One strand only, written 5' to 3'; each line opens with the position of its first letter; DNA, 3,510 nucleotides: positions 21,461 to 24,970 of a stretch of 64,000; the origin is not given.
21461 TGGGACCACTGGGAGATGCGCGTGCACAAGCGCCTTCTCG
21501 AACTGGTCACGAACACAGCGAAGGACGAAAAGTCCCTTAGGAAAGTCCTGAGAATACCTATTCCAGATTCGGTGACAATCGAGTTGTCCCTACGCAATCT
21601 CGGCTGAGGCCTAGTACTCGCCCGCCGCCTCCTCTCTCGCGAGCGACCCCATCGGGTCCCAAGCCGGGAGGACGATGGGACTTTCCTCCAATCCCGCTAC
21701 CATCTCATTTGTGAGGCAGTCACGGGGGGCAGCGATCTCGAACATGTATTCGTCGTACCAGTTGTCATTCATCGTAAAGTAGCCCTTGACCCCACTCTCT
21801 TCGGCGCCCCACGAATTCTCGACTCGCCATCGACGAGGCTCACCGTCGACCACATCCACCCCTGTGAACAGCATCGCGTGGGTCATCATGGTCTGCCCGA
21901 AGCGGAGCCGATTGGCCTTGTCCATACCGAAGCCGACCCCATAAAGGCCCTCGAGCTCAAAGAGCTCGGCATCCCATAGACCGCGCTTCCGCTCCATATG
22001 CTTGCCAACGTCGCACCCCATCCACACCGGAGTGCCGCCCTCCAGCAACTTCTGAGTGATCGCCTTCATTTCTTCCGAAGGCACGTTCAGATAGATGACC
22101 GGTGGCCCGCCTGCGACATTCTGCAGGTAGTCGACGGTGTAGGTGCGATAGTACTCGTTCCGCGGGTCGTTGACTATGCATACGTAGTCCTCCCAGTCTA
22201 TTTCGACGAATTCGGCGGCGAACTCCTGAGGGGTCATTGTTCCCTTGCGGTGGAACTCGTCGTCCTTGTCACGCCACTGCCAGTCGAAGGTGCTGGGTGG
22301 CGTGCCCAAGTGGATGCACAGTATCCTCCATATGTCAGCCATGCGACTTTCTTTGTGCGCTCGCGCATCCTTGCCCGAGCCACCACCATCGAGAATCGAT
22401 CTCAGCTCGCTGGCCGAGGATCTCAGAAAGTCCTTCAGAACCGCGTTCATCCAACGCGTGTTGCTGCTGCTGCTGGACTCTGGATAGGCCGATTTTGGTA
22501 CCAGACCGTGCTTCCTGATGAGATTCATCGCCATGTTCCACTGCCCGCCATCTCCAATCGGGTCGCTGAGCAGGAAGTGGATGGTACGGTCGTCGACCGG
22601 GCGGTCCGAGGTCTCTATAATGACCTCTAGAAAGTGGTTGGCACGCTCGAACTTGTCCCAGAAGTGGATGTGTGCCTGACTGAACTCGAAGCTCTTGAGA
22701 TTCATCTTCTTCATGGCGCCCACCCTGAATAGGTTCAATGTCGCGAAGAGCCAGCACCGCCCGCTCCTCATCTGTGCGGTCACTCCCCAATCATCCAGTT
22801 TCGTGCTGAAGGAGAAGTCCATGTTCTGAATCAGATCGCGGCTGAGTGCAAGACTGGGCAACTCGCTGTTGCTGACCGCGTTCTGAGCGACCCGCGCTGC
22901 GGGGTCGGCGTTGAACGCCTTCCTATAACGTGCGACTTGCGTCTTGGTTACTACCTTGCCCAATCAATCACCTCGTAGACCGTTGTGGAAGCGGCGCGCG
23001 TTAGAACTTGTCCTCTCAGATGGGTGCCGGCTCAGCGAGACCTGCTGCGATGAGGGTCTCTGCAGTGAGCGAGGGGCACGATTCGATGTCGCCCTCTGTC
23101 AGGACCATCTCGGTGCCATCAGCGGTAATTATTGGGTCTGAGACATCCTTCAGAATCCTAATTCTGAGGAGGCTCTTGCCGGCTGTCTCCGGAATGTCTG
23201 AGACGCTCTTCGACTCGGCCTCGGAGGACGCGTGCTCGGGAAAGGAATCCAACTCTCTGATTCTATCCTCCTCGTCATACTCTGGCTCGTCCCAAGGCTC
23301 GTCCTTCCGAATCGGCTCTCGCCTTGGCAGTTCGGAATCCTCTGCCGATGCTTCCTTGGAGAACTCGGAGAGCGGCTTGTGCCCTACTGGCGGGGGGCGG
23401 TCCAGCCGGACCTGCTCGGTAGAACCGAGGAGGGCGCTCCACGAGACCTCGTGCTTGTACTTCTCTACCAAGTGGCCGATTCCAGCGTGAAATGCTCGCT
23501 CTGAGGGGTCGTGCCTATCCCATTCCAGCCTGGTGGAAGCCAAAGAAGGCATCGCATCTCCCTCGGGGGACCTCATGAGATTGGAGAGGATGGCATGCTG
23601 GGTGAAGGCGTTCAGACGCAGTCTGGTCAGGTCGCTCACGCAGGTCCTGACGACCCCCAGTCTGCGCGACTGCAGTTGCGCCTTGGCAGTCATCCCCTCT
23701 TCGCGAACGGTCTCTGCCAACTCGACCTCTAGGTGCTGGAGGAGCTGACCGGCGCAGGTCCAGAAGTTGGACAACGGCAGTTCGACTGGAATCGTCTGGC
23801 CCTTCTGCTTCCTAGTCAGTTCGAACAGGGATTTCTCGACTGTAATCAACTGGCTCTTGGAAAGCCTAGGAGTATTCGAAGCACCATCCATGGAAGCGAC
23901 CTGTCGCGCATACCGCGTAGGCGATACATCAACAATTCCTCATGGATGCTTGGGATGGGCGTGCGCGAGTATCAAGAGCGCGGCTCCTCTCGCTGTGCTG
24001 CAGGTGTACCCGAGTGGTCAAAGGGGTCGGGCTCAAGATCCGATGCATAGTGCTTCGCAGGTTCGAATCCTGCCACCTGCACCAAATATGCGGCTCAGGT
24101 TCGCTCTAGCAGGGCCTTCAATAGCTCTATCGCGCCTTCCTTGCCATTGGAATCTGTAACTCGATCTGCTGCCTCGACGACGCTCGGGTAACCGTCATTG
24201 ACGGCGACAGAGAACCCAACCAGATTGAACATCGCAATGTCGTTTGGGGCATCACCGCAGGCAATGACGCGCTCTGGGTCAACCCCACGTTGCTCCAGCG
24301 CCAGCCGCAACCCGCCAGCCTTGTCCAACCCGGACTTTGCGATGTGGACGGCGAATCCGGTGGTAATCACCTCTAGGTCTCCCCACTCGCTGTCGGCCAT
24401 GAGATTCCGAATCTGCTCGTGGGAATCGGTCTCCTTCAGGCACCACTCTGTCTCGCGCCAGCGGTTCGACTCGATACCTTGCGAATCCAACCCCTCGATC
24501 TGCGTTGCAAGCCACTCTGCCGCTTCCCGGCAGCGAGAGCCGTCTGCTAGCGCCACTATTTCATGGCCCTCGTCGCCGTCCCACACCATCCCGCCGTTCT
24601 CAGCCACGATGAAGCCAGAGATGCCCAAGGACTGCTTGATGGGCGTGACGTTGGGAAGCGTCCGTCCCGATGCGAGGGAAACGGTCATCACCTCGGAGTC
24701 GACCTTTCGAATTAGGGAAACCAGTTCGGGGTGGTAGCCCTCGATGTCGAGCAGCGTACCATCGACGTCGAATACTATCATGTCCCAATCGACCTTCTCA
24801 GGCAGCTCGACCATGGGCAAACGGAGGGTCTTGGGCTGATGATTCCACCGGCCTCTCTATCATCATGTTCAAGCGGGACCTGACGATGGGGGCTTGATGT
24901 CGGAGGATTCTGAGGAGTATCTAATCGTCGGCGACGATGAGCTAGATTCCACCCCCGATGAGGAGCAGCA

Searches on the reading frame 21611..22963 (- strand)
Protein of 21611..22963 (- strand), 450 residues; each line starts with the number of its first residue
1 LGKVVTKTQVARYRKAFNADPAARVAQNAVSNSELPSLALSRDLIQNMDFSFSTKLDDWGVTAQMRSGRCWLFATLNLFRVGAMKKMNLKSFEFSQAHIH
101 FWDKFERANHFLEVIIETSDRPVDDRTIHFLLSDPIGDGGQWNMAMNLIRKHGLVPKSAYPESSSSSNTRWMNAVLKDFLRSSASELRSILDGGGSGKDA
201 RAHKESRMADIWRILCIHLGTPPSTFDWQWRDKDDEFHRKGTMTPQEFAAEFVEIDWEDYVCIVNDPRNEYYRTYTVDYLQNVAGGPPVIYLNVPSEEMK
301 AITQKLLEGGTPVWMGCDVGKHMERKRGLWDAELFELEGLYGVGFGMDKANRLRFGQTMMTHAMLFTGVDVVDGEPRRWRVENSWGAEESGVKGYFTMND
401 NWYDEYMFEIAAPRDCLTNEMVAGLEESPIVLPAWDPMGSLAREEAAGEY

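Call 65: search_protein_families(library=pfam, proteins=[window:21611-22963:-], max_evalue=0.00001)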
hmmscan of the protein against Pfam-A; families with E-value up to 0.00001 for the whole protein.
window:21611-22963:- (450 aa): 1 family
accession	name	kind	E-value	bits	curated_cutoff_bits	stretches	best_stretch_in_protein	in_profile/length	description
PF03051.21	Peptidase_C1_2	-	3.1e-162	540.8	22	1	5-439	2-438/438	Peptidase C1-like family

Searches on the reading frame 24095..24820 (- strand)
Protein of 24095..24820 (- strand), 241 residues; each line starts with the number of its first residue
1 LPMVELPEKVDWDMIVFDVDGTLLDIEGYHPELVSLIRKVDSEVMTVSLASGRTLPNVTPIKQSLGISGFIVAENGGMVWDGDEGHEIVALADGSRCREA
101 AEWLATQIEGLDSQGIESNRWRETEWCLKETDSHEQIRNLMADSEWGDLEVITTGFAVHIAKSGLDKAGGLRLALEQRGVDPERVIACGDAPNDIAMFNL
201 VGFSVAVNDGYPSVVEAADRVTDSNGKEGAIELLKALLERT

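Call 65: search_protein_families(library=pfam, proteins=[window:24095-24820:-], max_evalue=0.00001)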
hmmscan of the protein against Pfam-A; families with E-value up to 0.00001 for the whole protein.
window:24095-24820:- (241 aa): 4 families
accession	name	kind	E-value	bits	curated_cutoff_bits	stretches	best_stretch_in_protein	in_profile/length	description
PF08282.18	Hydrolase_3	-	2.7e-31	109.7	20.9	2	137-231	157-252/255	haloacid dehalogenase-like hydrolase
PF00702.32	Hydrolase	-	3.2e-10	41.2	26.4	1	13-202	2-191/191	haloacid dehalogenase-like hydrolase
PF12710.13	HAD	-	1.6e-09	38.9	27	0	166-198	154-188/189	haloacid dehalogenase-like hydrolase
PF05116.19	S6PP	-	8.5e-08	32.5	20.3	1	14-218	4-217/247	Sucrose-6F-phosphate phosphohydrolase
